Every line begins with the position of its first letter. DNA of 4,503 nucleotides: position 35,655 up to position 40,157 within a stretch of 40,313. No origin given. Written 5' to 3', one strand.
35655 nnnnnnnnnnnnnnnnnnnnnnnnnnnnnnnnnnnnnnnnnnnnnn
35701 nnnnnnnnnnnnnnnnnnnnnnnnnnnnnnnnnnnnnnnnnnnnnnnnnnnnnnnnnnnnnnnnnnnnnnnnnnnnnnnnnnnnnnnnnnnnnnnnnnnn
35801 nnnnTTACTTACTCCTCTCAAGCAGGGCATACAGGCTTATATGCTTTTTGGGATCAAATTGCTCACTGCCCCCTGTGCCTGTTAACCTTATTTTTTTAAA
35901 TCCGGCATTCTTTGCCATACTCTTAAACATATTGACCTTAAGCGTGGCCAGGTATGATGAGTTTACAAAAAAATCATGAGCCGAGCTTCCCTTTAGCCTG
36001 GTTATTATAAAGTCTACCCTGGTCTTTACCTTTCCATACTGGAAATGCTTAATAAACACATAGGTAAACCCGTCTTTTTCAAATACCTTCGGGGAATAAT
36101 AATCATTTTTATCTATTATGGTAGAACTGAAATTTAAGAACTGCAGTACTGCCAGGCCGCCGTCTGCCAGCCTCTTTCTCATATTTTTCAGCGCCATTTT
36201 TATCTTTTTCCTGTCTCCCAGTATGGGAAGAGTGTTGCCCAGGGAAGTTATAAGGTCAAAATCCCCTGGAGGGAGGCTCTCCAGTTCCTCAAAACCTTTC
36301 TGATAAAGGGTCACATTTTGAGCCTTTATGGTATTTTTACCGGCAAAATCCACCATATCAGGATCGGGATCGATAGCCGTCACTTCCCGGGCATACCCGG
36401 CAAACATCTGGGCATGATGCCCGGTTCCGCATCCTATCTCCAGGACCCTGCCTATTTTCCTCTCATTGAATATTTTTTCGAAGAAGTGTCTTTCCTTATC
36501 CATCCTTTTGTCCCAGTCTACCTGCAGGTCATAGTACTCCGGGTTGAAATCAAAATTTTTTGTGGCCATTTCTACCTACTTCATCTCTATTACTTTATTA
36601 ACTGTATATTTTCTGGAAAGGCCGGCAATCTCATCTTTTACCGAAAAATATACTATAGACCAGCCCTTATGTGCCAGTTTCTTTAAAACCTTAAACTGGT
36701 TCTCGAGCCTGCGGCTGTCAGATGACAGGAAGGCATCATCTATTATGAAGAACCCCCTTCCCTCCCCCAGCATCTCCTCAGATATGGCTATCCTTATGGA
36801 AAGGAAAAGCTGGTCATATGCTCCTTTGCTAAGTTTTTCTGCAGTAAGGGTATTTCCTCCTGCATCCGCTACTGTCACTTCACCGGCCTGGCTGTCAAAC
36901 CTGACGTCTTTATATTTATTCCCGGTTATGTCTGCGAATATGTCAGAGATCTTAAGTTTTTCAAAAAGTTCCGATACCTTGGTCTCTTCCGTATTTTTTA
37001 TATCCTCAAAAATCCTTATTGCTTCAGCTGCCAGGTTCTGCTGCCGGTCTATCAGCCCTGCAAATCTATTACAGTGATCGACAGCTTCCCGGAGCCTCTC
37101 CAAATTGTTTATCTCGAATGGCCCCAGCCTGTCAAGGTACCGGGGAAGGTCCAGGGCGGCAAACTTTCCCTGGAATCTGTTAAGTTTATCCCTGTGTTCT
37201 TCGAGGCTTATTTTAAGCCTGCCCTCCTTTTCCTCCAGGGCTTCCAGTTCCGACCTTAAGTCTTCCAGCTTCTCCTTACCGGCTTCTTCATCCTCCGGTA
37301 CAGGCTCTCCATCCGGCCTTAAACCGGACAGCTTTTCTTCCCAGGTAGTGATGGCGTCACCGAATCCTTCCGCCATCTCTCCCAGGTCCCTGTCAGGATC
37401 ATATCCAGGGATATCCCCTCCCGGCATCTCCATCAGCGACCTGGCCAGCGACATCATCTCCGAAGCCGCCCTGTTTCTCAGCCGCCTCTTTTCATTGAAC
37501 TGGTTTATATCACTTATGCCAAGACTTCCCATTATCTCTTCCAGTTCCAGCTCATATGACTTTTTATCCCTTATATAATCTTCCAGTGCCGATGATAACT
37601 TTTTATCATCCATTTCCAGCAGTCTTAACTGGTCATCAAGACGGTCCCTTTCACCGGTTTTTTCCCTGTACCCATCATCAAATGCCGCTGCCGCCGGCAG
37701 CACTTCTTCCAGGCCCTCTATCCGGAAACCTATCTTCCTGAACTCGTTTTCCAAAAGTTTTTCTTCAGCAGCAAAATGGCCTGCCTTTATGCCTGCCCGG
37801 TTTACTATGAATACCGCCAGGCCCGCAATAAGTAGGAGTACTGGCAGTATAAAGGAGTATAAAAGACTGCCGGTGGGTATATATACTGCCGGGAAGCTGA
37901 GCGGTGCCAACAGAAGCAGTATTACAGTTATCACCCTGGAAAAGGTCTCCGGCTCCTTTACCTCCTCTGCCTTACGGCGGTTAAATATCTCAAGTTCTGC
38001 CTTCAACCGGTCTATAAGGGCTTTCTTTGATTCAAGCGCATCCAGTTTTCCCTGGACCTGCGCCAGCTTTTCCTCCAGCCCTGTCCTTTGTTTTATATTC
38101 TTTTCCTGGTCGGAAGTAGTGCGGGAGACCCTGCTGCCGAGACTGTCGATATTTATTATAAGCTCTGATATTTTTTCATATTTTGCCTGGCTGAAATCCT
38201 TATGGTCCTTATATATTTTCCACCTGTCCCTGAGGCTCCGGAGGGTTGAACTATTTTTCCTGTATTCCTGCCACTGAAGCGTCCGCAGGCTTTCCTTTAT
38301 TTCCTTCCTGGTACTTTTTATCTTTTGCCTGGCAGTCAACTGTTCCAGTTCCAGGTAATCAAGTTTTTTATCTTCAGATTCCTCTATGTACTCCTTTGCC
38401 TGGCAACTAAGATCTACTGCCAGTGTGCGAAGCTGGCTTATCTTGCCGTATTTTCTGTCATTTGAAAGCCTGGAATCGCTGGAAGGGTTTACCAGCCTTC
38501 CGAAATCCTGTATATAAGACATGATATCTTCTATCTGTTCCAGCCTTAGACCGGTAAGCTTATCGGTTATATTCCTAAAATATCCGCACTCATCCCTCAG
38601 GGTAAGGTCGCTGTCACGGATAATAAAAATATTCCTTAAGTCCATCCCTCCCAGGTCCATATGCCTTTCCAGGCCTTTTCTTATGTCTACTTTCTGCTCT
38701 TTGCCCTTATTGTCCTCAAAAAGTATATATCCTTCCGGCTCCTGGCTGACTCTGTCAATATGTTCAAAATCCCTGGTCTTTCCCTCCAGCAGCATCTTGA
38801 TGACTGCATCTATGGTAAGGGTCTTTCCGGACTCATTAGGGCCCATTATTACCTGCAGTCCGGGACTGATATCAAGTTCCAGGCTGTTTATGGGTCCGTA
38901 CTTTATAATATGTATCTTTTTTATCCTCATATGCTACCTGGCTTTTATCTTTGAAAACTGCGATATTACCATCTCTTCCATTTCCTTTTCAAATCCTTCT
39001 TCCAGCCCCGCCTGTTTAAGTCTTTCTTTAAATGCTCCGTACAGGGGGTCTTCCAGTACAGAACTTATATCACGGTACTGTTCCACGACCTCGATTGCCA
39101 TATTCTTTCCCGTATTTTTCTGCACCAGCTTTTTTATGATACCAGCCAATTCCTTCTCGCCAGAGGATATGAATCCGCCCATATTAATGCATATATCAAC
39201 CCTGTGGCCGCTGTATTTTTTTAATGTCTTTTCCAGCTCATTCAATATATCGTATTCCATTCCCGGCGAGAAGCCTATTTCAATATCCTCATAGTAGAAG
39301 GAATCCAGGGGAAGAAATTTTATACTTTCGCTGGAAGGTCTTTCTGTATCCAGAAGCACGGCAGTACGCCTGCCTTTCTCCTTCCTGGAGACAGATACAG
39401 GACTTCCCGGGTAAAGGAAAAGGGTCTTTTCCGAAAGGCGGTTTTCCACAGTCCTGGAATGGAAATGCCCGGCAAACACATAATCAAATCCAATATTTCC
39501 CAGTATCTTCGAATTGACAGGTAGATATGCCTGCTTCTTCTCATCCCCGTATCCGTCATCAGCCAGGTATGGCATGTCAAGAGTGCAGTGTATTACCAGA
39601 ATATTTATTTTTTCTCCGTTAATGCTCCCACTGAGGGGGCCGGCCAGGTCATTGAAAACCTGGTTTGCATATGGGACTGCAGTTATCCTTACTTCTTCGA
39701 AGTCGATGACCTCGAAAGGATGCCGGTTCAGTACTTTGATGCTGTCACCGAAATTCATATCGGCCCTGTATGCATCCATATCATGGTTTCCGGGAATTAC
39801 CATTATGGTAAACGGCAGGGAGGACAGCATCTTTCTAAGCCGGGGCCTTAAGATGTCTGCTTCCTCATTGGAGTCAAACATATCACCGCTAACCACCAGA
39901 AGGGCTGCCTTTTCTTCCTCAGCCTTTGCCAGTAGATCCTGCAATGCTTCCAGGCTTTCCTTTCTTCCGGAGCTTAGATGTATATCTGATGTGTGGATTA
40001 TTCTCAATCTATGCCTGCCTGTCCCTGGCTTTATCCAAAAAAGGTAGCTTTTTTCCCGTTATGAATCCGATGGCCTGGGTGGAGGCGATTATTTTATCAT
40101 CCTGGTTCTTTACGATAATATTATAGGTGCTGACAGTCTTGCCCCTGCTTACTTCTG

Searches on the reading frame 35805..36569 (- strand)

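Call 84: search_protein_families(library=pfam, proteins=[window:35805-36569:-], max_evalue=0.00001)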
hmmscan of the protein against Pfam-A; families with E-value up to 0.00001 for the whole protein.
window:35805-36569:- (254 aa): 6 families
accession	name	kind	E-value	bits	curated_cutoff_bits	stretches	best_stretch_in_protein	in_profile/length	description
PF13649.12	Methyltransf_25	-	3.3e-16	60.2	27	1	42-138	1-97/97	Methyltransferase domain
PF08241.18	Methyltransf_11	-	5.5e-13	49.8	21.2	1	43-141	1-94/95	Methyltransferase domain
PF08242.18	Methyltransf_12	-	1.5e-12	48.5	30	1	43-139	1-97/98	Methyltransferase domain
PF13489.12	Methyltransf_23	-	1.8e-11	44.5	27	1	22-146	8-120/164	Methyltransferase domain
PF13847.12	Methyltransf_31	-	1.1e-10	41.8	27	1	40-170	5-139/145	Methyltransferase domain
PF00398.26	RrnaAD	-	2.6e-06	27.2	24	1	41-93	33-85/263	Ribosomal RNA adenine dimethylase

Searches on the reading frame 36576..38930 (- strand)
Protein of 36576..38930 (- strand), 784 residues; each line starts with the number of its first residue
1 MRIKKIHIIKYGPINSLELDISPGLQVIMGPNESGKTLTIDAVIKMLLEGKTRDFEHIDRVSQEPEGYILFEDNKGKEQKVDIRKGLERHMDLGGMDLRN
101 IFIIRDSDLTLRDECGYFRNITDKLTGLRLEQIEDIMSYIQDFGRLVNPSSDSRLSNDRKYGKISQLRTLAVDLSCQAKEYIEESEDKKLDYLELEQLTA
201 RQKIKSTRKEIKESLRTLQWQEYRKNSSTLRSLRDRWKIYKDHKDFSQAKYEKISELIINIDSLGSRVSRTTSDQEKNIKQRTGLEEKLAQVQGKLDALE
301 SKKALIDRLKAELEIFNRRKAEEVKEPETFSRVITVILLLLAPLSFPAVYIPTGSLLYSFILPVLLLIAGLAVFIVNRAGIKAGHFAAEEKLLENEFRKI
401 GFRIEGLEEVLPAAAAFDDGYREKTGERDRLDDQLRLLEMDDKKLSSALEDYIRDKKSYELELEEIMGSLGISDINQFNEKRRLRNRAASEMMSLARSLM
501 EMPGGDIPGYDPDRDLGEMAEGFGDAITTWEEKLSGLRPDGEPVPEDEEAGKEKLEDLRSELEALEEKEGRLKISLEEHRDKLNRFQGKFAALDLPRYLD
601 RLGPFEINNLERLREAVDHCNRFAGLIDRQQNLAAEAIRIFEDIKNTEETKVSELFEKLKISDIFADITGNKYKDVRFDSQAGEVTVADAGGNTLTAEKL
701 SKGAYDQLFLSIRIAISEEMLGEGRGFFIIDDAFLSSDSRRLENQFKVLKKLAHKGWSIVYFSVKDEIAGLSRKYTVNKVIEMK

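Call 84: search_protein_families(library=pfam, proteins=[window:36576-38930:-], max_evalue=0.00001)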
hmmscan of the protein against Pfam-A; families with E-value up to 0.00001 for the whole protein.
window:36576-38930:- (784 aa): 3 families
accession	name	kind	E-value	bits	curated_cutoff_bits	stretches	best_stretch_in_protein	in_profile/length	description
PF13476.12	AAA_23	-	1.4e-10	42.5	27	1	5-218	1-196/201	AAA domain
PF13175.12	AAA_15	-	3.9e-10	40.3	32.1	1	1-328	1-287/374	AAA ATPase domain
PF13514.12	AAA_27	-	7.7e-09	35.9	22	1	1-47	1-50/206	AAA domain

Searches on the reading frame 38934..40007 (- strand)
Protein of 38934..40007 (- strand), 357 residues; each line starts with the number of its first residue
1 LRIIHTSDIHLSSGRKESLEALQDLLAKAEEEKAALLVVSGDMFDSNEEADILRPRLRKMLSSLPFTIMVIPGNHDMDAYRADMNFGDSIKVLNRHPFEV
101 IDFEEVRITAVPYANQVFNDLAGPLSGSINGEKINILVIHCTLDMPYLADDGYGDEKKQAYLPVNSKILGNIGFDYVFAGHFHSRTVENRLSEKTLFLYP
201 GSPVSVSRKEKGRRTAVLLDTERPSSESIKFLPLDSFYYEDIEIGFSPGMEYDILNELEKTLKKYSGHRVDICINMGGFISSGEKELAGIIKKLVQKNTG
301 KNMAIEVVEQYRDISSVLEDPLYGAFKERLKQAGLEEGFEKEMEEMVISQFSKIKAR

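Call 84: search_protein_families(library=pfam, proteins=[window:38934-40007:-], max_evalue=0.00001)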
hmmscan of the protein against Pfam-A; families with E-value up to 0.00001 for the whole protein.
window:38934-40007:- (357 aa): 2 families
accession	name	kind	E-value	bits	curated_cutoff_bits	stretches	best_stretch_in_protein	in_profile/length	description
PF00149.33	Metallophos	-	4.4e-16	60.3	21.5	1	1-184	1-190/191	Calcineurin-like phosphoesterase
PF12850.12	Metallophos_2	-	2.3e-12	47.6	27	1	1-222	1-152/154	Calcineurin-like phosphoesterase superfamily domain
